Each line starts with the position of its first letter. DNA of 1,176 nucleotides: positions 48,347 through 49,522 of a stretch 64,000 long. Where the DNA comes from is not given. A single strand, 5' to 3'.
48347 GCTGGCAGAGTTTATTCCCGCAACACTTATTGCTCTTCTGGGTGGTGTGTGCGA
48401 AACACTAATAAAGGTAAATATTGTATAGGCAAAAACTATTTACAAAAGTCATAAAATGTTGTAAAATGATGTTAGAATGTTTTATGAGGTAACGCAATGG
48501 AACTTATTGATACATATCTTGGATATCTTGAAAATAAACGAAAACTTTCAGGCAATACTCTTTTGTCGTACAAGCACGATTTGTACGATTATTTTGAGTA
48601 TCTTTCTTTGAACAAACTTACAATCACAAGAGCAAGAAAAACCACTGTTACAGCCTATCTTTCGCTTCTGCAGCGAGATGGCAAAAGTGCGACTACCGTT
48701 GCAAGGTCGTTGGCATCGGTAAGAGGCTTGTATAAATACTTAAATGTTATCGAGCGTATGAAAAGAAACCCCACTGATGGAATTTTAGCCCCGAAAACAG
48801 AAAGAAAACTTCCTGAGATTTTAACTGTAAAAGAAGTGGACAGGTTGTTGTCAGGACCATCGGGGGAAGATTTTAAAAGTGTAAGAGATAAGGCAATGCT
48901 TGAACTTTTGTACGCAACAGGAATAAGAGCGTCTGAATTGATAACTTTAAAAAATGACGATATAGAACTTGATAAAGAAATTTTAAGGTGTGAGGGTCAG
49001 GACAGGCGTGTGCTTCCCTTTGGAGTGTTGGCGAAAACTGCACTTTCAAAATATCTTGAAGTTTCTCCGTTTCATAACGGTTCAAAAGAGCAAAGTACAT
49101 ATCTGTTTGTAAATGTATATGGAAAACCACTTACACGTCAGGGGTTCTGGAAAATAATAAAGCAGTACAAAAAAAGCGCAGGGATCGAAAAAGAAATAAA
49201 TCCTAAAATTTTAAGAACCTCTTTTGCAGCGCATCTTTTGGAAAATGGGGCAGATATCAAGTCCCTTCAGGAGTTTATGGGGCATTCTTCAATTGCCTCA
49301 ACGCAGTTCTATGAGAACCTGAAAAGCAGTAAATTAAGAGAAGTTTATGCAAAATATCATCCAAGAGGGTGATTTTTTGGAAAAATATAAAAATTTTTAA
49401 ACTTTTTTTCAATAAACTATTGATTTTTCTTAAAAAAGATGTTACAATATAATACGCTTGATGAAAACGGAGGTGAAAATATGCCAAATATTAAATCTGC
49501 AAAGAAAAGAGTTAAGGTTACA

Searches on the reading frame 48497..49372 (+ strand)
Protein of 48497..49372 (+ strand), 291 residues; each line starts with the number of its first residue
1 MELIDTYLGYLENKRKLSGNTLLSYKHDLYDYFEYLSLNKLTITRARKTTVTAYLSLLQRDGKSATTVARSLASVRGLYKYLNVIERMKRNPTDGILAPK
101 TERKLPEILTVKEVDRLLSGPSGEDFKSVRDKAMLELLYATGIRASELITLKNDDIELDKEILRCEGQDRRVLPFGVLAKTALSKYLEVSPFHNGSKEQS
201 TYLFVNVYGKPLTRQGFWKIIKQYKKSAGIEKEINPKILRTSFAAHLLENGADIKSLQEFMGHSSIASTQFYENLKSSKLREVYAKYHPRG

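Call 78: search_protein_families(library=pfam, proteins=[window:48497-49372:+], max_evalue=0.01)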
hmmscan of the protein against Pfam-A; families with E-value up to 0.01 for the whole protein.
window:48497-49372:+ (291 aa): 3 families
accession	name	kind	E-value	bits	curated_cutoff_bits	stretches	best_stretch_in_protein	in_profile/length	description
PF00589.27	Phage_integrase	-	5.6e-39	134.1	27.1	1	108-276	2-169/172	Phage integrase family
PF02899.23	Phage_int_SAM_1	-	2e-16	60.5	22.3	1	4-82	1-79/83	Phage integrase, N-terminal SAM-like domain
PF13495.12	Phage_int_SAM_4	-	0.0014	19.5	27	0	10-82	8-78/85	Phage integrase, N-terminal SAM-like domain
